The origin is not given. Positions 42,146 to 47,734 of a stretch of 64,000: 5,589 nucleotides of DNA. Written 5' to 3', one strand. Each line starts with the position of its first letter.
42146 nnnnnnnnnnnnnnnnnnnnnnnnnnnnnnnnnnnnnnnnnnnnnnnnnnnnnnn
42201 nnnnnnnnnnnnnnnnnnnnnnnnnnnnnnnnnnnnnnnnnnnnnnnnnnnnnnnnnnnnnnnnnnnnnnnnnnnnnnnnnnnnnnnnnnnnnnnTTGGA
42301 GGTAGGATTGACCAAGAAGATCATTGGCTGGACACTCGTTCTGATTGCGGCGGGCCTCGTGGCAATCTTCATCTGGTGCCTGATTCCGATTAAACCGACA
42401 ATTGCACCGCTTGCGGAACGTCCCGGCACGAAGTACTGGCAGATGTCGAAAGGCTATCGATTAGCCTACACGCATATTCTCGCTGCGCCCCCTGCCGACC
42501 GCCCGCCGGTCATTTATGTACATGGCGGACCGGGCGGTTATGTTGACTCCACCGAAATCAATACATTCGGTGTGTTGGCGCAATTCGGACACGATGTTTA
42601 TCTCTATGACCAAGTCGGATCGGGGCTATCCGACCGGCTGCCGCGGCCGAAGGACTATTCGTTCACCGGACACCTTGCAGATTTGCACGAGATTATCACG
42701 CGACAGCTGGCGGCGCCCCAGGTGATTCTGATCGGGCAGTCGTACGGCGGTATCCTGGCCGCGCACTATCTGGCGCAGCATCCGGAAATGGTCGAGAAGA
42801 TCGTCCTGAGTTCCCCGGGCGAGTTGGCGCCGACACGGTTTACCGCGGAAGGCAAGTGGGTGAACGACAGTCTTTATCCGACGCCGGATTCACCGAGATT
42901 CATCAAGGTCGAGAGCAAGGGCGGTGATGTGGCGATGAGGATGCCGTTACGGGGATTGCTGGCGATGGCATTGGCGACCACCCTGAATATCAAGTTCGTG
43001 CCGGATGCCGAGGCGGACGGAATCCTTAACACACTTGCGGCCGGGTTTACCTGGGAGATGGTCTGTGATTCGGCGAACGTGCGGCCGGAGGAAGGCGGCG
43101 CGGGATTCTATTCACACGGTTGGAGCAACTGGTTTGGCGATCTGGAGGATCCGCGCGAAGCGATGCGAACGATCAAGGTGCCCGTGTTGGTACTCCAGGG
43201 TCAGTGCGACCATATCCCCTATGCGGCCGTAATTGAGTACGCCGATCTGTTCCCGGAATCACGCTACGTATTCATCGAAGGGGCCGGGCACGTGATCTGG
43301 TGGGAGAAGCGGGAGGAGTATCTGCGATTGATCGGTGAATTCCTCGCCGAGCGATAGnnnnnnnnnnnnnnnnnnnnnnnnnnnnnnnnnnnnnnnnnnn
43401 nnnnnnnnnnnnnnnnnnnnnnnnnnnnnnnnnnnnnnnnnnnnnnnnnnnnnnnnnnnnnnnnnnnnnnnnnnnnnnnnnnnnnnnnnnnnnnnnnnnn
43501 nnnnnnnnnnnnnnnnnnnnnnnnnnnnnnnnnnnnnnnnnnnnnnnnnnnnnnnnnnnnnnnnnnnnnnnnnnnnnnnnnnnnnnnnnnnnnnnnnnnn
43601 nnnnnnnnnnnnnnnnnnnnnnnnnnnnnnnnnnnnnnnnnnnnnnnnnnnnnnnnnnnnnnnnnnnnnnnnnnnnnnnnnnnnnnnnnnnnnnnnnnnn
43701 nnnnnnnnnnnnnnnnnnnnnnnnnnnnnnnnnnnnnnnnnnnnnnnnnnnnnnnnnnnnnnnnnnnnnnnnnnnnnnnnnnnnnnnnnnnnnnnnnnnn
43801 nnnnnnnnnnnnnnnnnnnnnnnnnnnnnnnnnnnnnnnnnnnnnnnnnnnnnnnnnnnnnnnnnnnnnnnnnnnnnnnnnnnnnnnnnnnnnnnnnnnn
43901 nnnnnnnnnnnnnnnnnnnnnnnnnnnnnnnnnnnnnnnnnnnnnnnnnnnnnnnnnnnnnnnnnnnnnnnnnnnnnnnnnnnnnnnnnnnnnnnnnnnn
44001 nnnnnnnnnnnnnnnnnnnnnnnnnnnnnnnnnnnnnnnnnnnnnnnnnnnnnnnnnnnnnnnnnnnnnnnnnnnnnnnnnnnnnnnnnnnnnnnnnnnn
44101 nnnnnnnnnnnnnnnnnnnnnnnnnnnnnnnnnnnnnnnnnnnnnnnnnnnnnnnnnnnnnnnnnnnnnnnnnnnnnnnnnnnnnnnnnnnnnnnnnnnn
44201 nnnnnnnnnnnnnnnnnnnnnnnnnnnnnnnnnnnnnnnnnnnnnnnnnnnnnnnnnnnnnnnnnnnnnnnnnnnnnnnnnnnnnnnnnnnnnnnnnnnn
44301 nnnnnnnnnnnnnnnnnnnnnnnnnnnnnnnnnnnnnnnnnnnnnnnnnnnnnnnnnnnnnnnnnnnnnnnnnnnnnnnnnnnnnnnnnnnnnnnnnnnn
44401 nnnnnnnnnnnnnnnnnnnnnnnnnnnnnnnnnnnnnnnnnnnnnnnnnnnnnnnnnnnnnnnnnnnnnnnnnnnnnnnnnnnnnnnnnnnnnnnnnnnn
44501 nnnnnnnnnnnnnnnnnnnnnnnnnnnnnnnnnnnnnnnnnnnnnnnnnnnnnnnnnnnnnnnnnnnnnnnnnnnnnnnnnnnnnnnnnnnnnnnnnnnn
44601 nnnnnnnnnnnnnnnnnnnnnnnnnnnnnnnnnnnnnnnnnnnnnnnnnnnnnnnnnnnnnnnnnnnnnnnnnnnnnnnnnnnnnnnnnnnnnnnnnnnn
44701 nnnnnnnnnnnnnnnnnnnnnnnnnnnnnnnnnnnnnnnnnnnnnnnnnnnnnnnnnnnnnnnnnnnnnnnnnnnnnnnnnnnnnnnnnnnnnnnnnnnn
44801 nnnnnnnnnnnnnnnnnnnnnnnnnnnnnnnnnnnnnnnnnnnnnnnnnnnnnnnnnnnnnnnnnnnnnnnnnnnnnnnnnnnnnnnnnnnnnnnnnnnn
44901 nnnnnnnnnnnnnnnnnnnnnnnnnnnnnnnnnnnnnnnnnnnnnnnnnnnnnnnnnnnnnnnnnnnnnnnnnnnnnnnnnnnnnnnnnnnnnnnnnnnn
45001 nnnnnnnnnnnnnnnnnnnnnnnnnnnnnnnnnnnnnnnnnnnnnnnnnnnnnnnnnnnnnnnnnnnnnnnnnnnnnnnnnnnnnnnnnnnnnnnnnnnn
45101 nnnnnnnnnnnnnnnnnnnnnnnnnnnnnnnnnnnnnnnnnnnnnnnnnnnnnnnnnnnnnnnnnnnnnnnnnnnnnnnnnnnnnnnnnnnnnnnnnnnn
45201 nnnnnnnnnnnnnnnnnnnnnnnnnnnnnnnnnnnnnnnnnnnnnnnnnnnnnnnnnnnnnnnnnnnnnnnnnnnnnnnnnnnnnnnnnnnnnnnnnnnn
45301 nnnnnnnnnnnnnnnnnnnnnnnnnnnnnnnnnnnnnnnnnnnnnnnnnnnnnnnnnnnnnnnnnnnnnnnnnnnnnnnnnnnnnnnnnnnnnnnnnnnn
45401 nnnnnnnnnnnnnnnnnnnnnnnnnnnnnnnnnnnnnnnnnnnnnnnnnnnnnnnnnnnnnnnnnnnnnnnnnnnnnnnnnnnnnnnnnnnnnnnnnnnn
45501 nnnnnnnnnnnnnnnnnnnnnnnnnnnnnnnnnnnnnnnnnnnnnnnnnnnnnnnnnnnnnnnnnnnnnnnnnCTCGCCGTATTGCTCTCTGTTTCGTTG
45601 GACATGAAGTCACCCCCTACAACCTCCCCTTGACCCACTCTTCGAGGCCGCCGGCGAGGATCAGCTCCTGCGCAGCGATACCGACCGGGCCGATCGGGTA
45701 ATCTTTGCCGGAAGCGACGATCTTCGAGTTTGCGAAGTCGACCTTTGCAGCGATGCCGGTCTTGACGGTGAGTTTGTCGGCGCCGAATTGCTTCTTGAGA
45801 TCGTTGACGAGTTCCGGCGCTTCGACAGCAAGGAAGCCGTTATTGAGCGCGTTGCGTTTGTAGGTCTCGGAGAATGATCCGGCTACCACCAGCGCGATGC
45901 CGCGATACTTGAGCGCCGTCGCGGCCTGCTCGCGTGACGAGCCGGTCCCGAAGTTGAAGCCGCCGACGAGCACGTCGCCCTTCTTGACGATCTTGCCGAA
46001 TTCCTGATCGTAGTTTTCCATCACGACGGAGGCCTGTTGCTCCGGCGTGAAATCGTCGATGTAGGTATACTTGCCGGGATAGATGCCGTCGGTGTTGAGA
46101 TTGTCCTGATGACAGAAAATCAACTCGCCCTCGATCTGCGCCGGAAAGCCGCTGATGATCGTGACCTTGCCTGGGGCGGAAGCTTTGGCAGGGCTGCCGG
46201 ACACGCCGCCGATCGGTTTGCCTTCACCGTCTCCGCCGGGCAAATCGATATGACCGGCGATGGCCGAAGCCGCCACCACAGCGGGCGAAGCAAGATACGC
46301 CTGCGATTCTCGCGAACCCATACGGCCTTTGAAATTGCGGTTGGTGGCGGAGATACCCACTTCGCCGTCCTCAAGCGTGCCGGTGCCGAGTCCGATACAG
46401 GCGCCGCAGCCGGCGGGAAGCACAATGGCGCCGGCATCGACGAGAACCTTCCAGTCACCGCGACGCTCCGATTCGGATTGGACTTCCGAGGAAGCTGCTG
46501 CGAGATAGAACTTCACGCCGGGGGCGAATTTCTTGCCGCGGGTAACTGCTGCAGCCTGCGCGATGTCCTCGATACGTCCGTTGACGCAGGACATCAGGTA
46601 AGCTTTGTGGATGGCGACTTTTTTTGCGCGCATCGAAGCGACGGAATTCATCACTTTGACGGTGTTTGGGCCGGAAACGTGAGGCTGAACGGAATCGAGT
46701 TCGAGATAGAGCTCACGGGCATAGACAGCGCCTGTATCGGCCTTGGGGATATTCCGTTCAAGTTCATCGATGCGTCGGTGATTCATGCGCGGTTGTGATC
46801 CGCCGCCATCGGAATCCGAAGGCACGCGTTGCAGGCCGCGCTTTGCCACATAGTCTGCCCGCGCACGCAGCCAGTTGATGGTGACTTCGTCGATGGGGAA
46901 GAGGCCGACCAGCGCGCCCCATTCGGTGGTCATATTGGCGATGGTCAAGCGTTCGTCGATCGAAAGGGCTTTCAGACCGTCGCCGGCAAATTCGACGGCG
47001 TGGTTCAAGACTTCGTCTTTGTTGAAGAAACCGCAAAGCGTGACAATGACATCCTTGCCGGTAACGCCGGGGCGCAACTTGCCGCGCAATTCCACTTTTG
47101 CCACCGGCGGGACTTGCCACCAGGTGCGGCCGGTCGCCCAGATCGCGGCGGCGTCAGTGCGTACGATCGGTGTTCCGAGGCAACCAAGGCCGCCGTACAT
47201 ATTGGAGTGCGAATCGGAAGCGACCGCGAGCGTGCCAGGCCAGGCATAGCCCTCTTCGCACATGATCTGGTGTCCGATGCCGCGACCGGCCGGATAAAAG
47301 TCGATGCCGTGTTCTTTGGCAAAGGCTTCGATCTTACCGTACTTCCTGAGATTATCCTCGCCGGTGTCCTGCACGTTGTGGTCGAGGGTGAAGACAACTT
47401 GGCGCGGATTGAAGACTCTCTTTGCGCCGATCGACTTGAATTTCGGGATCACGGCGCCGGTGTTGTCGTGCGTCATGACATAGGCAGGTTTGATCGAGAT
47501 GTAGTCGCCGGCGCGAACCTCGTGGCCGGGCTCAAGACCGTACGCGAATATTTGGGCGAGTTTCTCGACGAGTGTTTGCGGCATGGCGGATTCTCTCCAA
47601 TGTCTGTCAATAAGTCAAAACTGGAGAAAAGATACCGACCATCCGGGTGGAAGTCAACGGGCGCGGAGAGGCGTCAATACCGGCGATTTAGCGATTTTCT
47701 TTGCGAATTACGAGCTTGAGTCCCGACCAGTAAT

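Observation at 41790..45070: Three same-orientation ~320-bp modular hairpin elements that bracket two accessory genes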

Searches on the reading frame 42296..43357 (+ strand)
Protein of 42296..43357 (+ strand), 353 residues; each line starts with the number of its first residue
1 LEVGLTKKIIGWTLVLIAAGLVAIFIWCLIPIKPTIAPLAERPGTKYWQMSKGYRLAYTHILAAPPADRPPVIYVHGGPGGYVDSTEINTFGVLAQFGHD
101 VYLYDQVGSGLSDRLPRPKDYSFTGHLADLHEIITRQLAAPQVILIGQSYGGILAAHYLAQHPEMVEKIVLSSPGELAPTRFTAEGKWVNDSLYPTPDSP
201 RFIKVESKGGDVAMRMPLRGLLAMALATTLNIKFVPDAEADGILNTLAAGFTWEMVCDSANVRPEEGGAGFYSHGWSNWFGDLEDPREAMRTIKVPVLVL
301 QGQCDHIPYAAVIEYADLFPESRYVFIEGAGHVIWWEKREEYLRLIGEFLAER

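Call 17: search_protein_families(library=pfam, proteins=[window:42296-43357:+], max_evalue=0.01)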
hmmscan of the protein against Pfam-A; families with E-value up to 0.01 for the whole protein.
window:42296-43357:+ (353 aa): 7 families
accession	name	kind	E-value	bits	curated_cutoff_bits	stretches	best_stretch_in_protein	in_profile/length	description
PF00561.26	Abhydrolase_1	-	7.4e-30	104.8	25.8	1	70-338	1-244/245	alpha/beta hydrolase fold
PF12146.15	Hydrolase_4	-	8.6e-17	61.7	27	1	90-175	23-110/239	Serine aminopeptidase, S33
PF12697.13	Abhydrolase_6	-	7.2e-16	59.9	26.3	1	72-343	1-215/217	Alpha/beta hydrolase family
PF07819.20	PGAP1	-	0.00013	22.3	24.3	1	140-190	90-144/233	PGAP1-like alpha/beta domain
PF05577.18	Peptidase_S28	-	0.00066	19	25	1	136-190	108-162/434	Serine carboxypeptidase S28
PF20408.4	Abhydrolase_11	-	0.0038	17.4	27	0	288-339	121-172/193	Alpha/beta hydrolase domain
PF00756.26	Esterase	-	0.0084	16.3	22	0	141-175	115-149/251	Putative esterase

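Call 72: find_encoding_contigs(protein=window:42296-43357:+, flank=6000, max_places=4)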
Protein window:42296-43357:+ (353 aa): no gene with exactly this product is on record in the collection.

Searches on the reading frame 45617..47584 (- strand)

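Call 17: search_protein_families(library=pfam, proteins=[window:45617-47584:-], max_evalue=0.01)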
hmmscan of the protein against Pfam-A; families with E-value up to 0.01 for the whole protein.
window:45617-47584:- (655 aa): 2 families
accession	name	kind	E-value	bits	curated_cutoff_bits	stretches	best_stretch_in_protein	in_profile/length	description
PF00330.25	Aconitase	-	9.9e-107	358.2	28.7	1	26-444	14-463/463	Aconitase family (aconitate hydratase)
PF00694.25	Aconitase_C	-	5.2e-20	72.6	22.8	1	476-591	21-130/131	Aconitase C-terminal domain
